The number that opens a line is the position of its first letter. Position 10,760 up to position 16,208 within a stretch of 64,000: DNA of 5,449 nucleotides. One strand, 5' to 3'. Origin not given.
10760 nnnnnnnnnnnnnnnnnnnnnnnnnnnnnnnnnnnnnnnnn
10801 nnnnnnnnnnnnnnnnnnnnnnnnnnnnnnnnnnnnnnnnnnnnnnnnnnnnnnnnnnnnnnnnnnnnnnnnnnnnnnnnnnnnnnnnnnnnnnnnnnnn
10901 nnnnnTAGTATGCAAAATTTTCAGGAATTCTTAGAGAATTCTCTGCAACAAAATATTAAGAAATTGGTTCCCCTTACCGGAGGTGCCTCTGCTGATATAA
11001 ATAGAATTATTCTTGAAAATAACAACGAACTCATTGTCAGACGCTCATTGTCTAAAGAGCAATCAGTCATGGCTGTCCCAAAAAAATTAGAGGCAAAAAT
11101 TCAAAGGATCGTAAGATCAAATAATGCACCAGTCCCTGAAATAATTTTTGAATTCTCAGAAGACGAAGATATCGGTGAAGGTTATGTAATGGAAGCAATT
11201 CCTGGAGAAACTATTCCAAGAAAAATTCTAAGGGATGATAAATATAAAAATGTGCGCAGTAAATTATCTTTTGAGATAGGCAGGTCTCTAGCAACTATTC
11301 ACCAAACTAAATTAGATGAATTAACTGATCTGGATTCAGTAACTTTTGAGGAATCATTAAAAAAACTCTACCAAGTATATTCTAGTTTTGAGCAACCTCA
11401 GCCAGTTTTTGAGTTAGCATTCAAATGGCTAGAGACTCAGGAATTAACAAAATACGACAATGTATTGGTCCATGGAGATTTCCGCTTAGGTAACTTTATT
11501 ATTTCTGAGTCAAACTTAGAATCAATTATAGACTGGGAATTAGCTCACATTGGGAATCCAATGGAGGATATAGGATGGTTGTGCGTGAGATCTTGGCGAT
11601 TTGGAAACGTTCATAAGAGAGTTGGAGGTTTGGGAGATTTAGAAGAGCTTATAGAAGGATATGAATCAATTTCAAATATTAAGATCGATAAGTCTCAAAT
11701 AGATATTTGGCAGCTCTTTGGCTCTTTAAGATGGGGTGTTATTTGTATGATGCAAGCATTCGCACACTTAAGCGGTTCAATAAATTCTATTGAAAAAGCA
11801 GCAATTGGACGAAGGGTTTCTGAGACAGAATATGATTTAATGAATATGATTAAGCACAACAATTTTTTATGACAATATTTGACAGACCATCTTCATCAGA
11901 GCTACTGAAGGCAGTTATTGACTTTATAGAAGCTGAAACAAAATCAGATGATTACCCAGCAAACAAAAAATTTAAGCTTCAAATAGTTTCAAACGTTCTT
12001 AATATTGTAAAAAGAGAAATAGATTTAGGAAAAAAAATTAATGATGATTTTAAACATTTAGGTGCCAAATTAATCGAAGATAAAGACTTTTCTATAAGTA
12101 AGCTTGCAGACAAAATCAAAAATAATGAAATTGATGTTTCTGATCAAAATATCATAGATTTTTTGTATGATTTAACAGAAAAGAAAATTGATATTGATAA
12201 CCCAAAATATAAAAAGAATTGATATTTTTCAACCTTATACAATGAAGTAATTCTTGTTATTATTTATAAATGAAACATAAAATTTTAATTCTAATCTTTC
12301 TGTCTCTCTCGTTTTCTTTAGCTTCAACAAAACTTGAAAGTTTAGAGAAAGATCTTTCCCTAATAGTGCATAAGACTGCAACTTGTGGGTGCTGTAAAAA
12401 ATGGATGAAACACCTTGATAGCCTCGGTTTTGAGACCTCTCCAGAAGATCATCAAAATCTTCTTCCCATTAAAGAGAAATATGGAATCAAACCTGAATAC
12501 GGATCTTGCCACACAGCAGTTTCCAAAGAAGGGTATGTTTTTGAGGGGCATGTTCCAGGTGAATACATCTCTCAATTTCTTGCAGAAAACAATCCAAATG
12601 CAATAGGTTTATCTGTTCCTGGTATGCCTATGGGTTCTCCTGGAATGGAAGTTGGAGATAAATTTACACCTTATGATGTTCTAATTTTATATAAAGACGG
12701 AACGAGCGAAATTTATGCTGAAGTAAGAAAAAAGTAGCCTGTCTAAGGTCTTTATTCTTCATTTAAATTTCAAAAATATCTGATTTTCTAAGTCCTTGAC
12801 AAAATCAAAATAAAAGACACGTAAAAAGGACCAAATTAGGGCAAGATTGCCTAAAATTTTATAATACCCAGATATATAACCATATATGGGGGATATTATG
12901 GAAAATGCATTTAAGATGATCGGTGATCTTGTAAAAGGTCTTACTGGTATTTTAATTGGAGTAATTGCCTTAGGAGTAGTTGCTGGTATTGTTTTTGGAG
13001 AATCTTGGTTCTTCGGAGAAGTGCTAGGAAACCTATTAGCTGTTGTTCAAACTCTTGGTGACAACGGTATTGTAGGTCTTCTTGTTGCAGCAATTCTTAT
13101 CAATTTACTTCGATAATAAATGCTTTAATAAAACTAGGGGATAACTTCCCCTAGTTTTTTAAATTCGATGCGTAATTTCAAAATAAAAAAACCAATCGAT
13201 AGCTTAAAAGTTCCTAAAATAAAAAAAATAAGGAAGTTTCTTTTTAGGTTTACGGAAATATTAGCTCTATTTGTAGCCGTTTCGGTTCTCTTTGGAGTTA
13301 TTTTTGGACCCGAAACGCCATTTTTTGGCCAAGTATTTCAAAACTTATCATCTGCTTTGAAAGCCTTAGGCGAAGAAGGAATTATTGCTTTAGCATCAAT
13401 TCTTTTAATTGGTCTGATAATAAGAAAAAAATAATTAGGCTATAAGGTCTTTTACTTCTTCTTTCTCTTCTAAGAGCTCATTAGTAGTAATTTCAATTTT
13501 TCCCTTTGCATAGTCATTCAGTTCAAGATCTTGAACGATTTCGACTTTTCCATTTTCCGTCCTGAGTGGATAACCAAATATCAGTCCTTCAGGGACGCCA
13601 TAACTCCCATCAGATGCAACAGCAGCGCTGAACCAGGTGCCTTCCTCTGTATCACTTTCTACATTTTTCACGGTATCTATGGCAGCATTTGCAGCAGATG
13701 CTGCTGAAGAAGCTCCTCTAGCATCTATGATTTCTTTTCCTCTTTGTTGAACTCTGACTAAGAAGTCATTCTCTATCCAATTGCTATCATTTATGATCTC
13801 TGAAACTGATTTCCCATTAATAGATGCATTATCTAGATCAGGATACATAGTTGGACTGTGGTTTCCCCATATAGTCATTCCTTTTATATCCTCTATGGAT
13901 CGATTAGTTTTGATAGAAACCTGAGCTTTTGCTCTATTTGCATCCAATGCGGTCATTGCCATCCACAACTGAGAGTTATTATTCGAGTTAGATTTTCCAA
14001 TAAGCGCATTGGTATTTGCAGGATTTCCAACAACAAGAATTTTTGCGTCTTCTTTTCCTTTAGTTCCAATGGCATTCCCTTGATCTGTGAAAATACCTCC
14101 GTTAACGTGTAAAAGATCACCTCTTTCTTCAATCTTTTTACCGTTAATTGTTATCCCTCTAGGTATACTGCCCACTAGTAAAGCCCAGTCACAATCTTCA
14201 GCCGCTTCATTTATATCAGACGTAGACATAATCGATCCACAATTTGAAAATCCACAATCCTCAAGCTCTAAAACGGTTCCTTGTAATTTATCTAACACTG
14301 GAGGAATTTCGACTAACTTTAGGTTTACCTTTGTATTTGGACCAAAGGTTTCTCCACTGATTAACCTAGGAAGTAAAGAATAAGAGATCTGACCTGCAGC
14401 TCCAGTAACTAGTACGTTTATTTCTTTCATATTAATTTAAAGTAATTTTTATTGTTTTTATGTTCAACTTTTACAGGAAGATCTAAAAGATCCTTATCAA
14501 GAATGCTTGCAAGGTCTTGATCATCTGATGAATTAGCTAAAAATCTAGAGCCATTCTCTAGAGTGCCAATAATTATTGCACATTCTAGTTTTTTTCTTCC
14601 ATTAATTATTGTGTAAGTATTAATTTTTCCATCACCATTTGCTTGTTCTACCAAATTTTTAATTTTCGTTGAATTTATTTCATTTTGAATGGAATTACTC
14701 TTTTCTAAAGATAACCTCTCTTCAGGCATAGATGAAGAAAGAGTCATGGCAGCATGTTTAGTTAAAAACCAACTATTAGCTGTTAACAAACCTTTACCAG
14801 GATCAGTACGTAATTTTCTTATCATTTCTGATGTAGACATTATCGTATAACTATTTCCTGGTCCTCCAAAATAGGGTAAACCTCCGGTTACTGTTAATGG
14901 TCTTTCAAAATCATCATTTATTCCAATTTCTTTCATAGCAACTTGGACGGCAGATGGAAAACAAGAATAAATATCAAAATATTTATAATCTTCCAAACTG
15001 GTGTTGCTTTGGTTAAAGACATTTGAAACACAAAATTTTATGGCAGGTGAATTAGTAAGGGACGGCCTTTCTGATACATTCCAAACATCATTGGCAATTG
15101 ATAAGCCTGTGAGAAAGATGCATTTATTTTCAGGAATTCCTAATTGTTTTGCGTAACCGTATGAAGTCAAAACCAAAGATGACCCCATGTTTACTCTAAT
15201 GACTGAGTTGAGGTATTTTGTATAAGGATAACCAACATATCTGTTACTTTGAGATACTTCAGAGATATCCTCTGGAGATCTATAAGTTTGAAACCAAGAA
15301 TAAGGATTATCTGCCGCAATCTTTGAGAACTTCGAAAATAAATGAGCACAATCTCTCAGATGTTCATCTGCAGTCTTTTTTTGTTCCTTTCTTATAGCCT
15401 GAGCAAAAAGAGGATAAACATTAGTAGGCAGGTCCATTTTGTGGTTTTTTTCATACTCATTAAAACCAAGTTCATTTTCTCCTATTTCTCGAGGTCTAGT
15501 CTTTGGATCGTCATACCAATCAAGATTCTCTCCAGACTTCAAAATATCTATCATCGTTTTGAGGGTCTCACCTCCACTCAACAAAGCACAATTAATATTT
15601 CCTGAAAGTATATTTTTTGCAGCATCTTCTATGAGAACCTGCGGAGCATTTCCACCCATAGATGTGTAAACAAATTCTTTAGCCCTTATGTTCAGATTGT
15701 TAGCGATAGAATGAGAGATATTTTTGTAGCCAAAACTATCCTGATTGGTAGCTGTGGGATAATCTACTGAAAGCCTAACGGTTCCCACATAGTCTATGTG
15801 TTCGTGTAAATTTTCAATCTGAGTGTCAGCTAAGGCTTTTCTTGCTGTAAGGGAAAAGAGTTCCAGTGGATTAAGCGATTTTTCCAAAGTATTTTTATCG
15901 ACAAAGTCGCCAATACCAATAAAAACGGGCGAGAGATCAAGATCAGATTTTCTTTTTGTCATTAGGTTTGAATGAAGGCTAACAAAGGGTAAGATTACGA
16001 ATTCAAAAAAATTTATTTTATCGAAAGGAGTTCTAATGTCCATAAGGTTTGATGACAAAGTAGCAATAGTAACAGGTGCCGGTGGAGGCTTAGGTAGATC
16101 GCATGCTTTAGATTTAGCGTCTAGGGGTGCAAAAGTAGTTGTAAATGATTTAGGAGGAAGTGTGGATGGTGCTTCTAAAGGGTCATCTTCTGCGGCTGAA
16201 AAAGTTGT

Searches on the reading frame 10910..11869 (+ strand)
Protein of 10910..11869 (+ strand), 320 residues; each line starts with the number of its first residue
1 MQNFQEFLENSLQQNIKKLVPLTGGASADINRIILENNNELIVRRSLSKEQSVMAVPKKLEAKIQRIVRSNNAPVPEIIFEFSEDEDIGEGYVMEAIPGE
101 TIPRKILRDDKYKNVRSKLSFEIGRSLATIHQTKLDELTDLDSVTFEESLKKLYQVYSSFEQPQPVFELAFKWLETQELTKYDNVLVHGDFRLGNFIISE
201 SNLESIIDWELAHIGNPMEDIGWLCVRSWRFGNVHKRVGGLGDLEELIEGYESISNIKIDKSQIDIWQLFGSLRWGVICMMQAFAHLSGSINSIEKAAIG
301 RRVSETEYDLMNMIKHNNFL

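Call 80: search_protein_families(library=pfam, proteins=[window:10910-11869:+], max_evalue=0.00001)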
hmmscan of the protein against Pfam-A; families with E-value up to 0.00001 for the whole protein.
window:10910-11869:+ (320 aa): 2 families
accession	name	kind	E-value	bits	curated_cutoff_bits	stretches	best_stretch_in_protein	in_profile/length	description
PF01636.29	APH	-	7.5e-26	91.8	23.2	1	19-236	2-220/239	Phosphotransferase enzyme family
PF07914.17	DUF1679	-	1.2e-06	28.2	24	1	134-225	221-314/414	Uncharacterized oxidoreductase dhs-27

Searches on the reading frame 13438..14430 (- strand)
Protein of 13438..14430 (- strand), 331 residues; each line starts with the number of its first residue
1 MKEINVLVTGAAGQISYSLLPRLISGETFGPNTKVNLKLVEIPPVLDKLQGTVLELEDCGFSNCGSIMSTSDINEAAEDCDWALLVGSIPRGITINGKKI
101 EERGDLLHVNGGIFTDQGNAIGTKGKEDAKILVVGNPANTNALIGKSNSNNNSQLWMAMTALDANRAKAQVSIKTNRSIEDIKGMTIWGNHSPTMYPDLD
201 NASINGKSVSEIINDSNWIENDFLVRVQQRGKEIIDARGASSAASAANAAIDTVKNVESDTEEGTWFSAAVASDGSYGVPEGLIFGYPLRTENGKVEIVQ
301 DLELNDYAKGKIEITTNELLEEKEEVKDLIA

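Call 80: search_protein_families(library=pfam, proteins=[window:13438-14430:-], max_evalue=0.00001)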
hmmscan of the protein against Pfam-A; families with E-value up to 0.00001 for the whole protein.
window:13438-14430:- (331 aa): 2 families
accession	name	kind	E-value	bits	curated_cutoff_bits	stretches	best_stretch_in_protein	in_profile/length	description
PF02866.23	Ldh_1_C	-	8.3e-37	127.3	22.6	1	160-328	1-172/174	lactate/malate dehydrogenase, alpha/beta C-terminal domain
PF00056.29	Ldh_1_N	-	5.4e-21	75.6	27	1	5-152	2-135/141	lactate/malate dehydrogenase, NAD binding domain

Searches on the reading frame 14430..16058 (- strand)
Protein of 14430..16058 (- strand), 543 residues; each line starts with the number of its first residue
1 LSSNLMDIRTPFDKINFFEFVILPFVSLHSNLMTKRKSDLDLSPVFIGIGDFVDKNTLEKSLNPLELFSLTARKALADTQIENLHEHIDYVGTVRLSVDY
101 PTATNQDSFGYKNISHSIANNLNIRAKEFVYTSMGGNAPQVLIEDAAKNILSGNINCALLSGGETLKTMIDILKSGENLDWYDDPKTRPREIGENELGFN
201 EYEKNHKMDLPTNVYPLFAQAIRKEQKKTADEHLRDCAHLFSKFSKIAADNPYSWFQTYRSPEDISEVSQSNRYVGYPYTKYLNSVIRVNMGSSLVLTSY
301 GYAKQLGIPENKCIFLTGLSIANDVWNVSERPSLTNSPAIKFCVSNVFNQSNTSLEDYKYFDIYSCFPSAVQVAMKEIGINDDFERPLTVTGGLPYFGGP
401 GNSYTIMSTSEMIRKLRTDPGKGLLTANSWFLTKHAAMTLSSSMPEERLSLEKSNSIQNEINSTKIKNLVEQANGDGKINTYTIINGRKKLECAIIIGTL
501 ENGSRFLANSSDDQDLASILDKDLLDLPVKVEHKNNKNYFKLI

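Call 80: search_protein_families(library=pfam, proteins=[window:14430-16058:-], max_evalue=0.00001)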
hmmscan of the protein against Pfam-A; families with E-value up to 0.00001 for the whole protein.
window:14430-16058:- (543 aa): 1 family
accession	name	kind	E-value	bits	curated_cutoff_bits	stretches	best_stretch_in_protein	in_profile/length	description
PF18313.7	TLP1_add_C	-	2.7e-09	37.3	26.1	1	457-532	2-79/83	Thiolase-like protein type 1 additional C-terminal domain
